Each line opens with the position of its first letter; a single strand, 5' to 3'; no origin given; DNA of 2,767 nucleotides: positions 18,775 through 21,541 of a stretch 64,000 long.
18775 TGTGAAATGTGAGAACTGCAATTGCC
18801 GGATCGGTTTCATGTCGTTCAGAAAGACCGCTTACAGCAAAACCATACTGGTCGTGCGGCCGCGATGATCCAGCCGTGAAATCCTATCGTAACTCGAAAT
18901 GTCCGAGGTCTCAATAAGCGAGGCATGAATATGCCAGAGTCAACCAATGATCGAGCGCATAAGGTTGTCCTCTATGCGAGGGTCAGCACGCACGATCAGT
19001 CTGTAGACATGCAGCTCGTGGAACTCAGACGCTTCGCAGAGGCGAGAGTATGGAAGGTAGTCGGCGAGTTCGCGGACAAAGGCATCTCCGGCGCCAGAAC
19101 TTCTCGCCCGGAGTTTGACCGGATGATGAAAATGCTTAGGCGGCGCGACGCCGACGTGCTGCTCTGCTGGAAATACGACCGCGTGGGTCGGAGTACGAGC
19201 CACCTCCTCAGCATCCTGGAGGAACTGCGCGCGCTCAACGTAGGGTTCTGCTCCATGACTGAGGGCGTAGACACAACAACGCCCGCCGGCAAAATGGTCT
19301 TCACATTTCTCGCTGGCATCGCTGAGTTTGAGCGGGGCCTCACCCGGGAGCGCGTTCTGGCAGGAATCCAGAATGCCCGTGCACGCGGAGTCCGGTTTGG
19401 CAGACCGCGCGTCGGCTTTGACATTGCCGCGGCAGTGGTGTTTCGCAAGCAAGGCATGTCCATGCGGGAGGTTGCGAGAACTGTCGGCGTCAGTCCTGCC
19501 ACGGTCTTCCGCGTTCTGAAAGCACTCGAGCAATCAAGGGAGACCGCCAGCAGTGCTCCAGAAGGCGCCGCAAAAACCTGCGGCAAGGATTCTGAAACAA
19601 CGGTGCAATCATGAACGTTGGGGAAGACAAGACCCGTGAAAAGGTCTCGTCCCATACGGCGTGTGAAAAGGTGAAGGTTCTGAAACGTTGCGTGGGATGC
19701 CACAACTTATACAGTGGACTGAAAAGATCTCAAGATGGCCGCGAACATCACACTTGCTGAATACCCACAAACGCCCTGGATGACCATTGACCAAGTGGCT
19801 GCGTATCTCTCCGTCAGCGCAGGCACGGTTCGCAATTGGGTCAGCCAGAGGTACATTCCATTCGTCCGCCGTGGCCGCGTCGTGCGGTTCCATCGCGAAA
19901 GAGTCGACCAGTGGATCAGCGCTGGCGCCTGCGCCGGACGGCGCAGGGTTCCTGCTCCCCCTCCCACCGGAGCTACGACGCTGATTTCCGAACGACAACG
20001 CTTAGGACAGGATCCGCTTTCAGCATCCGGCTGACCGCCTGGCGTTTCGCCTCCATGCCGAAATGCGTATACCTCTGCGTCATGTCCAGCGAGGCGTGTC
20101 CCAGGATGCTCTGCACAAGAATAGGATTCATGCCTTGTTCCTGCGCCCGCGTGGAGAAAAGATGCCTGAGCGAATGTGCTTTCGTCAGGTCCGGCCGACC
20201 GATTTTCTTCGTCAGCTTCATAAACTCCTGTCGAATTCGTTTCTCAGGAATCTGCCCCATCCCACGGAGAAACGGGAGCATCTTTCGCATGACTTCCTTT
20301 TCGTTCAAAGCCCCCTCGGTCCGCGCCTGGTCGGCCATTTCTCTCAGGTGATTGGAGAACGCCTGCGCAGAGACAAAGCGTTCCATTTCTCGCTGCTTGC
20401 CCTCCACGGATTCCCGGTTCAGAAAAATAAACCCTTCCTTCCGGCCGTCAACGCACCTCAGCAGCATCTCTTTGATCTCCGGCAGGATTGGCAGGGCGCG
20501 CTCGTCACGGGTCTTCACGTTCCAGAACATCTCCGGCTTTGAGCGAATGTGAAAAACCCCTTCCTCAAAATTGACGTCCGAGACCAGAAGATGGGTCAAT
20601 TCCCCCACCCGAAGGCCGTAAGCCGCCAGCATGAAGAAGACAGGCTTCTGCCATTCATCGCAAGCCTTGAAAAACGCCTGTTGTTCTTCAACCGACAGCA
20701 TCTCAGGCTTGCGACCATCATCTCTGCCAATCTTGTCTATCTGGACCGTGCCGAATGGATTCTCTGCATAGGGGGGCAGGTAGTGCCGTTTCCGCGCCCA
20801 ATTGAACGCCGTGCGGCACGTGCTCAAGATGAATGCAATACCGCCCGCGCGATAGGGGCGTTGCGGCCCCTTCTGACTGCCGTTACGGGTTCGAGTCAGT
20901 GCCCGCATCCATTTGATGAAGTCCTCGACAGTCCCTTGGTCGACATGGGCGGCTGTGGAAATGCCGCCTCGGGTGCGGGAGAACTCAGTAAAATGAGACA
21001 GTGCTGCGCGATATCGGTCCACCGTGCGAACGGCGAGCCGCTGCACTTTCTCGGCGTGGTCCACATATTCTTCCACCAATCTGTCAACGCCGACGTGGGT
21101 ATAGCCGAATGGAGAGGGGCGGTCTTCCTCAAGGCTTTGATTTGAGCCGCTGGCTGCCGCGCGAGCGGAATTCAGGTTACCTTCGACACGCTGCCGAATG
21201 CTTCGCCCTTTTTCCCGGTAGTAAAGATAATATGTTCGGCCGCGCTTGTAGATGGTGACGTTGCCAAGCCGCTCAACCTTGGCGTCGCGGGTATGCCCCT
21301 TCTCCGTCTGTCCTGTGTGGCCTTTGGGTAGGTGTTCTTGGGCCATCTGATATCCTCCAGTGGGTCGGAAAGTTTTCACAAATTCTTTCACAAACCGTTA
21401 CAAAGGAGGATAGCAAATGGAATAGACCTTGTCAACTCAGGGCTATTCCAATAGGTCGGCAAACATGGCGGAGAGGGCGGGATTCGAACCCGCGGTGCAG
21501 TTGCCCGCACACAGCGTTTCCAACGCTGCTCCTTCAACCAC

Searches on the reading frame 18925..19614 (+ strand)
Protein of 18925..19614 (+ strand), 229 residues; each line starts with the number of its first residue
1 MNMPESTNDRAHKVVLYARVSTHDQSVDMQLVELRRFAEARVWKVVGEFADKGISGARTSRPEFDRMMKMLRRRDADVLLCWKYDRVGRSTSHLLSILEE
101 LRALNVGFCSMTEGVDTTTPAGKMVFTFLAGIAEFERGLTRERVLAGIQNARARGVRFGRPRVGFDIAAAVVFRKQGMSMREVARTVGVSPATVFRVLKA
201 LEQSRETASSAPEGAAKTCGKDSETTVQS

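Call 81: search_protein_families(library=pfam, proteins=[window:18925-19614:+], max_evalue=0.01)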
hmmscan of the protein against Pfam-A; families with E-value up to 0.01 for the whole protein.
window:18925-19614:+ (229 aa): 17 families
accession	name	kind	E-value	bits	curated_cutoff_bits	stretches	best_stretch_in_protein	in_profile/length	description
PF00239.26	Resolvase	-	1.8e-46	158.3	23.3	1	14-156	1-144/145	Resolvase, N terminal domain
PF13384.12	HTH_23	-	2.5e-07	30.7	24.6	1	168-206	8-46/50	Homeodomain-like domain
PF13936.12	HTH_38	-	1e-06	28.8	27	1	174-199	17-42/44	Helix-turn-helix domain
PF02796.21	HTH_7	-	5.8e-06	26.8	23.8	1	160-200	2-44/45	Helix-turn-helix domain of resolvase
PF13412.12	HTH_24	-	1.6e-05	24.8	21.9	1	175-203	15-43/48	Winged helix-turn-helix DNA-binding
PF09339.16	HTH_IclR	-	5.4e-05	23.3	22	1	175-203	16-44/52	IclR helix-turn-helix domain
PF00356.27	LacI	-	8.1e-05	22.8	27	1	179-200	1-22/46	Bacterial regulatory proteins, lacI family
PF13551.12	HTH_29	-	0.00011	22.7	28.1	1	175-206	9-41/64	Winged helix-turn helix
PF13542.12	HTH_Tnp_ISL3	-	0.00015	21.6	27.4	1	174-200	23-49/51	Helix-turn-helix domain of transposase family ISL3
PF01047.28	MarR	-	0.00028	21.1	24.6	1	174-203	14-43/59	MarR family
PF15978.11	TnsD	-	0.00047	19.7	32.4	1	173-211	194-233/355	Tn7-like transposition protein D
PF01381.28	HTH_3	-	0.0014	19.1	23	1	175-198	7-30/55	Helix-turn-helix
PF00440.29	TetR_N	-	0.0016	18.6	24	1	168-196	4-35/47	Bacterial regulatory proteins, tetR family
PF02875.26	Mur_ligase_C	-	0.002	19.4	28.4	1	14-93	12-86/127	Mur ligase, glutamate ligase domain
PF13545.12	HTH_Crp_2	-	0.0031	17.9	27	0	178-203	23-48/70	Crp-like helix-turn-helix domain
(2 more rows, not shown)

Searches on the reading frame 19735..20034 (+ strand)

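Call 81: search_protein_families(library=pfam, proteins=[window:19735-20034:+], max_evalue=0.01)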
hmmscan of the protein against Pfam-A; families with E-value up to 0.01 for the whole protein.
window:19735-20034:+ (99 aa): 5 families
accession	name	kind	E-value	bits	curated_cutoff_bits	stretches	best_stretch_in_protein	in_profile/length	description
PF12728.13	HTH_17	-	9e-15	55.1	27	1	15-63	1-49/51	Helix-turn-helix domain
PF21531.3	Rv2175c_wHTH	-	0.0015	18.9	27.1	1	11-50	11-50/57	DNA-binding protein Rv2175c, wHTH domain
PF13411.12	MerR_1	-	0.0021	18.6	21.6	1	16-55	1-41/69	MerR HTH family regulatory protein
PF00376.29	MerR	-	0.0028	17.9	28.2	1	17-47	1-31/38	MerR family regulatory protein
PF13384.12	HTH_23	-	0.006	16.8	24.6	0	16-37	18-39/50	Homeodomain-like domain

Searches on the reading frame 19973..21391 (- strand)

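Call 81: search_protein_families(library=pfam, proteins=[window:19973-21391:-], max_evalue=0.01)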
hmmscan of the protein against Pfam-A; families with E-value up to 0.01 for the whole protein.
window:19973-21391:- (472 aa): 3 families
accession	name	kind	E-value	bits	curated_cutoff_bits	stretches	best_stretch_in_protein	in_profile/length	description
PF00589.27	Phage_integrase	-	1e-24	87.7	27.1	2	380-444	104-168/172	Phage integrase family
PF13102.12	Phage_int_SAM_5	-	2.2e-07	31.6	22.3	1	107-206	7-89/98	Phage integrase SAM-like domain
PF02899.23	Phage_int_SAM_1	-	0.0061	17.2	22.3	0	106-166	1-59/83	Phage integrase, N-terminal SAM-like domain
